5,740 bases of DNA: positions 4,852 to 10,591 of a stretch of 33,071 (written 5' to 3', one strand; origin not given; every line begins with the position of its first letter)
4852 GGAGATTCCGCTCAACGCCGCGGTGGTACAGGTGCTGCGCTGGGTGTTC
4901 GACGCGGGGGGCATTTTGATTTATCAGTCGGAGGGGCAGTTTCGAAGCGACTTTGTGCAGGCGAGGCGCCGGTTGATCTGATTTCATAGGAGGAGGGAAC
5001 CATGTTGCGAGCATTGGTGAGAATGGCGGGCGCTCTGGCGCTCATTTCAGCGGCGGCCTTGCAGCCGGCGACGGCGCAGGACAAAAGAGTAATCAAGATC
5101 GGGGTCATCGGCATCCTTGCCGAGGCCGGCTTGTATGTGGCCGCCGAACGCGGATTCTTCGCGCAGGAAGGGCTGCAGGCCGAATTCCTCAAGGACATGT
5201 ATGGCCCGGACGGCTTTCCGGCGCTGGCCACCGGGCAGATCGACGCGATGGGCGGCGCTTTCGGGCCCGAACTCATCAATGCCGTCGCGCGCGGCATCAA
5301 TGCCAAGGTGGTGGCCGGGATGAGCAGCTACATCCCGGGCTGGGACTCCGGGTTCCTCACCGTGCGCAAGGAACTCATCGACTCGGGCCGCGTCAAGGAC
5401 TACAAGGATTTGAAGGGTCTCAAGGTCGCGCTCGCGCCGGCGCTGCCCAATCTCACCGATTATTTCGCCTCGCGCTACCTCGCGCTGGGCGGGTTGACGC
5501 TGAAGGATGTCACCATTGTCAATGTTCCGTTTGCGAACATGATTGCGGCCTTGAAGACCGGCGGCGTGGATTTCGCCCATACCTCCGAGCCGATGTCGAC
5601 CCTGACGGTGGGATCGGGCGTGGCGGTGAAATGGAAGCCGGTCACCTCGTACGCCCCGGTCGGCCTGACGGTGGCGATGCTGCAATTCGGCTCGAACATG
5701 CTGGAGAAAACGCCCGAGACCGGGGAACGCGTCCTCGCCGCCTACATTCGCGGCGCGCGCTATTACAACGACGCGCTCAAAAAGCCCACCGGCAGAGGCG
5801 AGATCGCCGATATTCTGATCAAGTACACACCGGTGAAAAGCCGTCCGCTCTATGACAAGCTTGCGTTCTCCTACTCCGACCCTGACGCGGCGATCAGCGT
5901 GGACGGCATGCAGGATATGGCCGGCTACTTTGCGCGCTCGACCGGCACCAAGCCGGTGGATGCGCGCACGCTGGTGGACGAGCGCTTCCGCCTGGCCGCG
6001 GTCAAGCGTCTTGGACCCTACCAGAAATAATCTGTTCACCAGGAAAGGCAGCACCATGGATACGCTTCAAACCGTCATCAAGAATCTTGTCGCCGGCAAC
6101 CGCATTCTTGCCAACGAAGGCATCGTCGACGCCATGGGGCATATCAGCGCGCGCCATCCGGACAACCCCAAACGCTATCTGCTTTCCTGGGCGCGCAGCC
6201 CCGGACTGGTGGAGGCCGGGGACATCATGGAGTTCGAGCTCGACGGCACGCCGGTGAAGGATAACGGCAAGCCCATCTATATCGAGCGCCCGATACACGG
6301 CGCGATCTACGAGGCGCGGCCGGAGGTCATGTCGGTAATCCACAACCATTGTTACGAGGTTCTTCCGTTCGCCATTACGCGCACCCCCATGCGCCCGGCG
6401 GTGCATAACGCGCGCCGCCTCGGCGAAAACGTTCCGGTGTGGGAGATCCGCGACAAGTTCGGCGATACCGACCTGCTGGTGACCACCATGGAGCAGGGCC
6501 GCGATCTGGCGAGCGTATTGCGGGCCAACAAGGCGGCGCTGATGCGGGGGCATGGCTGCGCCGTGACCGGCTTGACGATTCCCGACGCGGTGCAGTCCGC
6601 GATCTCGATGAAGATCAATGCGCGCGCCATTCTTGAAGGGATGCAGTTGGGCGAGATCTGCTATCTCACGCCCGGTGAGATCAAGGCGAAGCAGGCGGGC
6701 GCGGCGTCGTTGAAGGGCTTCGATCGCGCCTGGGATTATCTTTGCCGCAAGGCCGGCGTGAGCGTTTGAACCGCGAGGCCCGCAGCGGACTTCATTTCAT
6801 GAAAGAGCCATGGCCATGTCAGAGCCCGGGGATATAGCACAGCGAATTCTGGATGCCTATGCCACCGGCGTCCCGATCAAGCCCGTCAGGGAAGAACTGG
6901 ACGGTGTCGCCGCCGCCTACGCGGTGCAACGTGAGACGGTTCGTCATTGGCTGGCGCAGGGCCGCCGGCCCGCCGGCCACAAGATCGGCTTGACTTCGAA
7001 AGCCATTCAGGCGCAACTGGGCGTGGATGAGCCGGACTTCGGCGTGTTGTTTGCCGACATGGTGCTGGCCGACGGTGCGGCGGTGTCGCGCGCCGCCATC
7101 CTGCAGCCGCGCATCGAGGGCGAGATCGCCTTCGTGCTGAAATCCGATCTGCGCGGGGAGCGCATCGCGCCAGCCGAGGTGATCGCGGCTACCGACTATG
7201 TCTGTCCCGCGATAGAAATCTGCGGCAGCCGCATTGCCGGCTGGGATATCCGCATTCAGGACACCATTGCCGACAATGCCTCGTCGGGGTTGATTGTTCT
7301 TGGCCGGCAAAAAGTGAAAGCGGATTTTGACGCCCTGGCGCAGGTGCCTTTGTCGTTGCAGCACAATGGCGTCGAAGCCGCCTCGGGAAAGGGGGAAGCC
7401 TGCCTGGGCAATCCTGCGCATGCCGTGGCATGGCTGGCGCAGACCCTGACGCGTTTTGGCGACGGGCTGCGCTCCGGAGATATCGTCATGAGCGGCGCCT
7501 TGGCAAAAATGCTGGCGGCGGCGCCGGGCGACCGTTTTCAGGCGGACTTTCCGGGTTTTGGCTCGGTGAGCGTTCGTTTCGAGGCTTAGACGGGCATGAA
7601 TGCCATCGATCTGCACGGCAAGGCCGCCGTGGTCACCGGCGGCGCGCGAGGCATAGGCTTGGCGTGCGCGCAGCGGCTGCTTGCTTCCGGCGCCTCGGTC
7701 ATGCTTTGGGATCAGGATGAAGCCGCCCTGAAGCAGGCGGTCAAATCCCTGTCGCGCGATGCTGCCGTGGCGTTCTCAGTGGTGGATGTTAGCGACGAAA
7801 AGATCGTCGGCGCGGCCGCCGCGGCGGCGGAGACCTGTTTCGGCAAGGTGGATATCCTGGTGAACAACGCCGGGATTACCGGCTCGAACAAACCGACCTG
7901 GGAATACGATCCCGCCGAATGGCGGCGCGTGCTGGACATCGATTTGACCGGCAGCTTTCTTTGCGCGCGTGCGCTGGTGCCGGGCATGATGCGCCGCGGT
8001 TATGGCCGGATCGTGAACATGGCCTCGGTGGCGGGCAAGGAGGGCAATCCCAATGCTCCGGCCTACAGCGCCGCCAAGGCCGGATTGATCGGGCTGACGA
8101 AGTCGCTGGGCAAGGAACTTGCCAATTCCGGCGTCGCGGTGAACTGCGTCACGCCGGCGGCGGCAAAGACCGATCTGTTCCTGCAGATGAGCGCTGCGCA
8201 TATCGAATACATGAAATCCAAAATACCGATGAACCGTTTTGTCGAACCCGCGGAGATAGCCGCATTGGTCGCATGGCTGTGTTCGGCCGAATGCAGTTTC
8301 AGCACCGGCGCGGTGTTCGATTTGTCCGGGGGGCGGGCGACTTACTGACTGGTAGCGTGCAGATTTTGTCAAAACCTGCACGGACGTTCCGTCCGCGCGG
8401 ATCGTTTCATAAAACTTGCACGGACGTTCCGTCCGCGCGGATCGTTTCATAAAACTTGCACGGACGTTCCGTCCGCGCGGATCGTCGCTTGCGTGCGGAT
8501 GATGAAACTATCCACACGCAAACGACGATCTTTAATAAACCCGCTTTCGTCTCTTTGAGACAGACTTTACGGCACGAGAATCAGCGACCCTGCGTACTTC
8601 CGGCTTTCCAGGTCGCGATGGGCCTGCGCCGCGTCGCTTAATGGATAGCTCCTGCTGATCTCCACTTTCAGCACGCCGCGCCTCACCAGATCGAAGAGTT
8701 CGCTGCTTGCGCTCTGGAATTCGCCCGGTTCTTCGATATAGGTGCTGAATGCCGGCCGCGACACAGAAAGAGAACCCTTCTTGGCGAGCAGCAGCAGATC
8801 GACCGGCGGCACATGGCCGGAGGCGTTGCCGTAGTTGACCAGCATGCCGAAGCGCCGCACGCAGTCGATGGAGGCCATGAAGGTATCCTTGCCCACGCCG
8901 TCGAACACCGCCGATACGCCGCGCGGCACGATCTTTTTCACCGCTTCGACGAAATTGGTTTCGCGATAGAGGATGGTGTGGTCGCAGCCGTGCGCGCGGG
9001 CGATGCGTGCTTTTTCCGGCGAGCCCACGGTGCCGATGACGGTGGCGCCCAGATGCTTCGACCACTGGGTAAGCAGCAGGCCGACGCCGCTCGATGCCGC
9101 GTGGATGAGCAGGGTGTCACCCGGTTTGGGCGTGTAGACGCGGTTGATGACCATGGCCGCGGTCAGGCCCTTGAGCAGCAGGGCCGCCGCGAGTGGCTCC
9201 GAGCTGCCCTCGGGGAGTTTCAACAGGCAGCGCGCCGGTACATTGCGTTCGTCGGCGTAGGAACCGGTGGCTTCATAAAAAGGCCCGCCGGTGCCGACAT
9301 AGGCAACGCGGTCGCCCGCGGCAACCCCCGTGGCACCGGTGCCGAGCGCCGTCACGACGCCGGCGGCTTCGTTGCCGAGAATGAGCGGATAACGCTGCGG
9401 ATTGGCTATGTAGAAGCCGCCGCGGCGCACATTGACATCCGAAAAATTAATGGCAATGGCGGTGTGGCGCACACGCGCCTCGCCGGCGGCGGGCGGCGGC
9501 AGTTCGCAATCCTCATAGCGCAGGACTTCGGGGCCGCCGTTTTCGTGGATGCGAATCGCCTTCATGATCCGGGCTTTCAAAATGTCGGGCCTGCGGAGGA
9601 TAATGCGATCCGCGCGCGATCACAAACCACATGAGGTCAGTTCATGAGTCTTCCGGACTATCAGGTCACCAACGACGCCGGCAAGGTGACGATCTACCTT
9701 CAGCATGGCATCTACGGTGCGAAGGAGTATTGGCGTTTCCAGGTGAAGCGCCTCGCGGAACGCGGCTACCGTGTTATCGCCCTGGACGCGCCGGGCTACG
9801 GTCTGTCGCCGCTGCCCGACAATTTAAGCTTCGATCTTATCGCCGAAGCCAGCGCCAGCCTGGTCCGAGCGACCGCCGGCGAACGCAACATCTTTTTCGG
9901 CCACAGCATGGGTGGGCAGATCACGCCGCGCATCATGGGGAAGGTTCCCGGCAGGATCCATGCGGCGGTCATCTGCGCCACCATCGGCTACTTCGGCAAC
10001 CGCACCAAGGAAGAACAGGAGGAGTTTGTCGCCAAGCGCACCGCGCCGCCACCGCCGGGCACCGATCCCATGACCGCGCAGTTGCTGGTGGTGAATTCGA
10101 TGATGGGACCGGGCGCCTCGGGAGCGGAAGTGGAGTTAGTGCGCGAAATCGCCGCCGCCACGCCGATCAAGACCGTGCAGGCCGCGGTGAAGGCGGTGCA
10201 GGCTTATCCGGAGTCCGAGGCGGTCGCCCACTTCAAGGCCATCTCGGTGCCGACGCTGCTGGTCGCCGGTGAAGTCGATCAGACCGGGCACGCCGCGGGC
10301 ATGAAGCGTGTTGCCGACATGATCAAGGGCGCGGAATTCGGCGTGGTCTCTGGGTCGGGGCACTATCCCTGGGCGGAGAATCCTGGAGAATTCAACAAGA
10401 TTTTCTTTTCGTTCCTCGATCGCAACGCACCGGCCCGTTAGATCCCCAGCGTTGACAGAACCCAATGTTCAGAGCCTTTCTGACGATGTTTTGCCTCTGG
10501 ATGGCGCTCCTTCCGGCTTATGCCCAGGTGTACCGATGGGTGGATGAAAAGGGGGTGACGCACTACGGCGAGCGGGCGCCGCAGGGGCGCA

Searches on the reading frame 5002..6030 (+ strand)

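Call 25: search_protein_families(library=pfam, proteins=[window:5002-6030:+], max_evalue=0.0001)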
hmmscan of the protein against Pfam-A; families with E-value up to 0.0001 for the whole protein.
window:5002-6030:+ (342 aa): 2 families
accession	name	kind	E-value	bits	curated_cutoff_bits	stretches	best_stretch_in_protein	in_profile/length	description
PF09084.16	NMT1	-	1.9e-18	67.6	20.5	1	42-255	5-209/216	NMT1/THI5 like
PF13379.11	NMT1_2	-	5.2e-16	59.6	24.7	1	26-271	3-250/252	NMT1-like family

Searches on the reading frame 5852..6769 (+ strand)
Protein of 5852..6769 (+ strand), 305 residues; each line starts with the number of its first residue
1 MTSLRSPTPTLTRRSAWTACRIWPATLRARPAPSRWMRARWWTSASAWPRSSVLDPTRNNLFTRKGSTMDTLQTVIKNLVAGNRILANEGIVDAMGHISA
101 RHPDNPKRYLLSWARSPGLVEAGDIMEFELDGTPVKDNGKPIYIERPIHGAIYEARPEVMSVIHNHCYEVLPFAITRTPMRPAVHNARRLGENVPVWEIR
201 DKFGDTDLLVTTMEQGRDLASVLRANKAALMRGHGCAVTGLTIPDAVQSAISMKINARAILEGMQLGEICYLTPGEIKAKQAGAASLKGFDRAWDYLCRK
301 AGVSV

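Call 25: search_protein_families(library=pfam, proteins=[window:5852-6769:+], max_evalue=0.0001)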
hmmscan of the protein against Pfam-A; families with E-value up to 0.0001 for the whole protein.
window:5852-6769:+ (305 aa): 1 family
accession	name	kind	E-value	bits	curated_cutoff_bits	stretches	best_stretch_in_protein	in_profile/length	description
PF00596.27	Aldolase_II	-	1.7e-23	83.9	22.2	1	78-258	2-180/183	Class II Aldolase and Adducin N-terminal domain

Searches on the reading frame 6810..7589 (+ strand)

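Call 25: search_protein_families(library=pfam, proteins=[window:6810-7589:+], max_evalue=0.0001)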
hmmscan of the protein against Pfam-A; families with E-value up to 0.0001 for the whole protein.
window:6810-7589:+ (259 aa): 1 family
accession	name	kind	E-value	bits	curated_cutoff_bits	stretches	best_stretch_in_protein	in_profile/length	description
PF01557.24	FAA_hydrolase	-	8e-16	58.8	23.9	1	67-256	24-212/214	Fumarylacetoacetate (FAA) hydrolase C-terminal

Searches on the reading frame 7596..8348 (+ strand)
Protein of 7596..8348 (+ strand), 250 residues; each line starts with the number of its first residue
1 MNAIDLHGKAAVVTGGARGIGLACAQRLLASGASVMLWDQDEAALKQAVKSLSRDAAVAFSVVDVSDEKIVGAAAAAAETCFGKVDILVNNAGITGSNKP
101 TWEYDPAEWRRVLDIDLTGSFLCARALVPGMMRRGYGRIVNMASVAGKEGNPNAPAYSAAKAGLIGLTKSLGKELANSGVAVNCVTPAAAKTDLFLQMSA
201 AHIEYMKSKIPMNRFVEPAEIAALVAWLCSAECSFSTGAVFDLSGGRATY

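Call 25: search_protein_families(library=pfam, proteins=[window:7596-8348:+], max_evalue=0.0001)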
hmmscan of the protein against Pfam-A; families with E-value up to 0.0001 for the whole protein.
window:7596-8348:+ (250 aa): 3 families
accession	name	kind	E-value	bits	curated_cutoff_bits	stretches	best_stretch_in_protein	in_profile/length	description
PF13561.12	adh_short_C2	-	6.8e-61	206.3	27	1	17-246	3-234/236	Enoyl-(Acyl carrier protein) reductase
PF00106.31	adh_short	-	6.4e-57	192.6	26.6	1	9-196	1-188/195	short chain dehydrogenase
PF08659.16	KR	-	8.7e-10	39.2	22.6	1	12-170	4-162/180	KR domain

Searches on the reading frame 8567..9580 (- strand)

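Call 25: search_protein_families(library=pfam, proteins=[window:8567-9580:-], max_evalue=0.0001)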
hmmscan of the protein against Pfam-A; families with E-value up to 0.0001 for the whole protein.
window:8567-9580:- (337 aa): 3 families
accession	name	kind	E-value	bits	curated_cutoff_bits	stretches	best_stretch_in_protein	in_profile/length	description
PF00107.32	ADH_zinc_N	-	2.6e-22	79.6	31.8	1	165-274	1-110/129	Zinc-binding dehydrogenase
PF13602.12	ADH_zinc_N_2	-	7.6e-20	72.6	27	1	198-335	2-134/134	Zinc-binding dehydrogenase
PF08240.17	ADH_N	-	1.1e-14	55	23.5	1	32-124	2-104/104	Alcohol dehydrogenase GroES-like domain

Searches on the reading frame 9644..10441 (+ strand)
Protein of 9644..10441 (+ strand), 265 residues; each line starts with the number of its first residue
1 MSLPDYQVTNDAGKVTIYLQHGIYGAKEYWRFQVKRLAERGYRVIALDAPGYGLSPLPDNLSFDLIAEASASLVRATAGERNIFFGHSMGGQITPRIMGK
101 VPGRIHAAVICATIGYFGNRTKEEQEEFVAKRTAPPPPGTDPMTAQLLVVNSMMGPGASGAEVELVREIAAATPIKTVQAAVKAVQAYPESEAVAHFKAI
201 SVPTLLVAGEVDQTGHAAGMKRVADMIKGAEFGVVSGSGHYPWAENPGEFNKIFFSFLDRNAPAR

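Call 59: search_protein_families(library=pfam, proteins=[window:9644-10441:+], max_evalue=0.0001)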
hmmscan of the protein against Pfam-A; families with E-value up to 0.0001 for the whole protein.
window:9644-10441:+ (265 aa): 4 families
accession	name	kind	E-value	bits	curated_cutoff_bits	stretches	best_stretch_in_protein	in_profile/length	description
PF12697.13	Abhydrolase_6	-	4.5e-22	80.2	26.3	1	21-251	5-215/217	Alpha/beta hydrolase family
PF00561.26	Abhydrolase_1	-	2e-19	70.7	25.8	1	16-114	2-103/245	alpha/beta hydrolase fold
PF12146.15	Hydrolase_4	-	3.7e-14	53.1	27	1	16-240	6-232/239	Serine aminopeptidase, S33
PF00975.26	Thioesterase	-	9.5e-05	23.1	26.4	0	17-124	3-107/226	Thioesterase domain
